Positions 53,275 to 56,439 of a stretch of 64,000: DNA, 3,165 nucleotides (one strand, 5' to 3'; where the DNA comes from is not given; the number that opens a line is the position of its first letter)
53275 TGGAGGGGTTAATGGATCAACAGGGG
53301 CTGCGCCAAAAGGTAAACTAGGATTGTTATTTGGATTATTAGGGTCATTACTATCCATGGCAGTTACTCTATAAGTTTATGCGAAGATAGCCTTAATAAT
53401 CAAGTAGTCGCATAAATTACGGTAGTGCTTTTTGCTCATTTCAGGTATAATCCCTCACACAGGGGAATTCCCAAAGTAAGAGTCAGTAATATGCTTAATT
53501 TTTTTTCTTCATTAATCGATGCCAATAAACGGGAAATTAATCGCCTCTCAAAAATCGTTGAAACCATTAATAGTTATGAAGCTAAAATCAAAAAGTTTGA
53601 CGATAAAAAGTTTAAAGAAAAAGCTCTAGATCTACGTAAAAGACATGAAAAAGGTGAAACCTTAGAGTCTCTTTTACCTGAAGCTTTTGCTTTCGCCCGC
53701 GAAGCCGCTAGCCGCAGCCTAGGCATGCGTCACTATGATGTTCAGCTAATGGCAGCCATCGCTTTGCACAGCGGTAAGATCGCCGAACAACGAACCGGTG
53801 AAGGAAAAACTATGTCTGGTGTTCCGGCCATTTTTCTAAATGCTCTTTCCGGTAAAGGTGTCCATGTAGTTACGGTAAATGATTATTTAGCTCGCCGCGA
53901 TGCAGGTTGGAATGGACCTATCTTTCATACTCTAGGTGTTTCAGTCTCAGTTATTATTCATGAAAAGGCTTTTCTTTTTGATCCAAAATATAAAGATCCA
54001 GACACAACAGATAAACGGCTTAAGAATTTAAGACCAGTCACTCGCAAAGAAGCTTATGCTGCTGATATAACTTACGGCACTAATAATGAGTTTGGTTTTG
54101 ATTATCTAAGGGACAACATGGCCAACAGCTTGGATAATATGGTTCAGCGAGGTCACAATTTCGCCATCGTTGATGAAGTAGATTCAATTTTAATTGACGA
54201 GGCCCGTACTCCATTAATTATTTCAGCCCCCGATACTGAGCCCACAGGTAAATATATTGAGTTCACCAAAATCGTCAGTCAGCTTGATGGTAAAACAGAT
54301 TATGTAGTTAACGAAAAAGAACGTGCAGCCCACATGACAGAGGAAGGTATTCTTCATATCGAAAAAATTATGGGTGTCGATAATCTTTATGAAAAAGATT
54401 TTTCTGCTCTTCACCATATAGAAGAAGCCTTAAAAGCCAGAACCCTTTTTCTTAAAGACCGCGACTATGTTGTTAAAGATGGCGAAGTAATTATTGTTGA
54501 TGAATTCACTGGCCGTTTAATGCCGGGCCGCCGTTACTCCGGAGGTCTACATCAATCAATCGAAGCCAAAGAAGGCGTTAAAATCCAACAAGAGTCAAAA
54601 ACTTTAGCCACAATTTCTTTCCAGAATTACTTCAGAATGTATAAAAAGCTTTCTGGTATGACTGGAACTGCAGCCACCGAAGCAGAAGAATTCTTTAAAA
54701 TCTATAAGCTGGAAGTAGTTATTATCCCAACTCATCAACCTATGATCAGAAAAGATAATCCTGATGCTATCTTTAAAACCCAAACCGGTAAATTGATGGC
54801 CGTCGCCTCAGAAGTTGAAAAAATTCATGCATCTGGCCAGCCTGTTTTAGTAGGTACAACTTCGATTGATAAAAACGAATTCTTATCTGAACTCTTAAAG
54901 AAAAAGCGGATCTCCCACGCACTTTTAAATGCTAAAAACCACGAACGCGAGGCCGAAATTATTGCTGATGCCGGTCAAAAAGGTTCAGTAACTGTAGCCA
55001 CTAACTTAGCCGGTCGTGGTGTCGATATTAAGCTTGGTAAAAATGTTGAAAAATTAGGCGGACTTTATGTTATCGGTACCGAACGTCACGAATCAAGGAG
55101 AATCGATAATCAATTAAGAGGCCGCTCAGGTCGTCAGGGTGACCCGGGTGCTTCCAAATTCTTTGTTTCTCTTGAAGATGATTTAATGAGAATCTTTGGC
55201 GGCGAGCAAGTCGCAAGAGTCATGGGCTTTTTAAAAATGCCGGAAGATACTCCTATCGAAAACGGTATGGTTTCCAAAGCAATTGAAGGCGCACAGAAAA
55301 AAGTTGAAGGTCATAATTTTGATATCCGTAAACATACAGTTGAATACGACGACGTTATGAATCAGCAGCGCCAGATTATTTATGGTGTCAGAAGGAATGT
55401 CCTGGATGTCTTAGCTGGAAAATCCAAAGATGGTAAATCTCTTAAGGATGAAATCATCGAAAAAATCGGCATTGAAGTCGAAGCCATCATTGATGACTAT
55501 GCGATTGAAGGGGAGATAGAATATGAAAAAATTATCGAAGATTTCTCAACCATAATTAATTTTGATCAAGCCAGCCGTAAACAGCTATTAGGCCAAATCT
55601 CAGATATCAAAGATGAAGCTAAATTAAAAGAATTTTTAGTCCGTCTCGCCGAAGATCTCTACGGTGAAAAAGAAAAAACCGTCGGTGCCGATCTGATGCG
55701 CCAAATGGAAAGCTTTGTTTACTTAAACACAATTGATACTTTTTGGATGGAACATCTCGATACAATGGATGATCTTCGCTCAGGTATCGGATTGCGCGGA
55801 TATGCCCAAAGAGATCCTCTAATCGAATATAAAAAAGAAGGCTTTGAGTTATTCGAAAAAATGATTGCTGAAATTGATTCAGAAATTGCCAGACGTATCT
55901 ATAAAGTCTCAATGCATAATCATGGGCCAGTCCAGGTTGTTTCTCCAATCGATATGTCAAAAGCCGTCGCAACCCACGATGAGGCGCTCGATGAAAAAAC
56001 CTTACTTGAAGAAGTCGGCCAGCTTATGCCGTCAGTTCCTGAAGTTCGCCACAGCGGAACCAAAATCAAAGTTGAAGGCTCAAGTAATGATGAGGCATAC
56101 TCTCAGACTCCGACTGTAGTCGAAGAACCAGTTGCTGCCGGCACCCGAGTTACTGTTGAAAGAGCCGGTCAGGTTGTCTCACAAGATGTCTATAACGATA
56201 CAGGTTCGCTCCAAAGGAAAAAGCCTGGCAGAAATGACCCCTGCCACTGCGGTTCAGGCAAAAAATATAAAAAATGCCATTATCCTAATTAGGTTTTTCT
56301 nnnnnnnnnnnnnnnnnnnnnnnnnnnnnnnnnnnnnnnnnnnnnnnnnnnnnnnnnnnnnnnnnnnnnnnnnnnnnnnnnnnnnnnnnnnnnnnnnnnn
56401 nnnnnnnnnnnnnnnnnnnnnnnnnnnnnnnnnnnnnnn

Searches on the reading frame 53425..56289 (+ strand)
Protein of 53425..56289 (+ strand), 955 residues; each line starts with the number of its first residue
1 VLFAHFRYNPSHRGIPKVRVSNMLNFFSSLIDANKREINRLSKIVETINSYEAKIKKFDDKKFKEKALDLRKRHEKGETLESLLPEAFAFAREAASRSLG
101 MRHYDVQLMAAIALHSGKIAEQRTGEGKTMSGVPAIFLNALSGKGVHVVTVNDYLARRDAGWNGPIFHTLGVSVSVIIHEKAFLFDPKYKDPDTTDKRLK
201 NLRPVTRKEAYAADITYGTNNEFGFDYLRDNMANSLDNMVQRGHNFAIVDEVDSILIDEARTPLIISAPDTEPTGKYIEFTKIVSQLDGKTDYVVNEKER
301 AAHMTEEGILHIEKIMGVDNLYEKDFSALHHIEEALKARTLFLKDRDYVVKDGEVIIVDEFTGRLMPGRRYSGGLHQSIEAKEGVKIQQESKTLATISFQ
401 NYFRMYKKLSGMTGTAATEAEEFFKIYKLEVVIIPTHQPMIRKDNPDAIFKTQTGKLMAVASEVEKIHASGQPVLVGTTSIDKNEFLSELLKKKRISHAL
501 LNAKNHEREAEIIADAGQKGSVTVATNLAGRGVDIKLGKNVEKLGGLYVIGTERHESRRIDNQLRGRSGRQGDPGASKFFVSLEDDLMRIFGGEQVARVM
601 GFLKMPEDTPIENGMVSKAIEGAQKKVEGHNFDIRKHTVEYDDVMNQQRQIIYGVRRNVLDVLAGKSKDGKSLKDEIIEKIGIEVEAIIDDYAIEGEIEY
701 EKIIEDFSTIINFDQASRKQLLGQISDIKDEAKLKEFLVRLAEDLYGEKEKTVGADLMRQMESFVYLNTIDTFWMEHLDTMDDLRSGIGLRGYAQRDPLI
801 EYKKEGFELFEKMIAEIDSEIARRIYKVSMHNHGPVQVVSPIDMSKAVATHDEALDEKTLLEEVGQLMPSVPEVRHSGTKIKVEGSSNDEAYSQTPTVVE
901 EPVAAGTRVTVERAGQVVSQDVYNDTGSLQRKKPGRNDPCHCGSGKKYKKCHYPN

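Call 67: search_protein_families(library=pfam, proteins=[window:53425-56289:+], max_evalue=0.0001)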
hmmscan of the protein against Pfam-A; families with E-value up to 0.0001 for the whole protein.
window:53425-56289:+ (955 aa): 6 families
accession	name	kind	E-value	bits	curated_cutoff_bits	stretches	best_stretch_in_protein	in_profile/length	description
PF07517.20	SecA_DEAD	-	1.4e-118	395.8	24.6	1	32-423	7-289/290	SecA DEAD-like domain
PF21090.3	P-loop_SecA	-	4.3e-77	258.8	27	2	439-543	1-105/205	SecA P-loop domain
PF07516.18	SecA_SW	-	2.9e-61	207.5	26.7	1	610-828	1-199/200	SecA Wing and Scaffold domain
PF01043.26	SecA_PP_bind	-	9e-39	132.9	23.5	1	275-380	4-110/110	SecA preprotein cross-linking domain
PF02810.21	SEC-C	-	9.5e-09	35.4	20.4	1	936-954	1-19/19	SEC-C motif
PF00271.37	Helicase_C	-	5.7e-05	23.8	23.5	0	467-572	11-110/110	Helicase conserved C-terminal domain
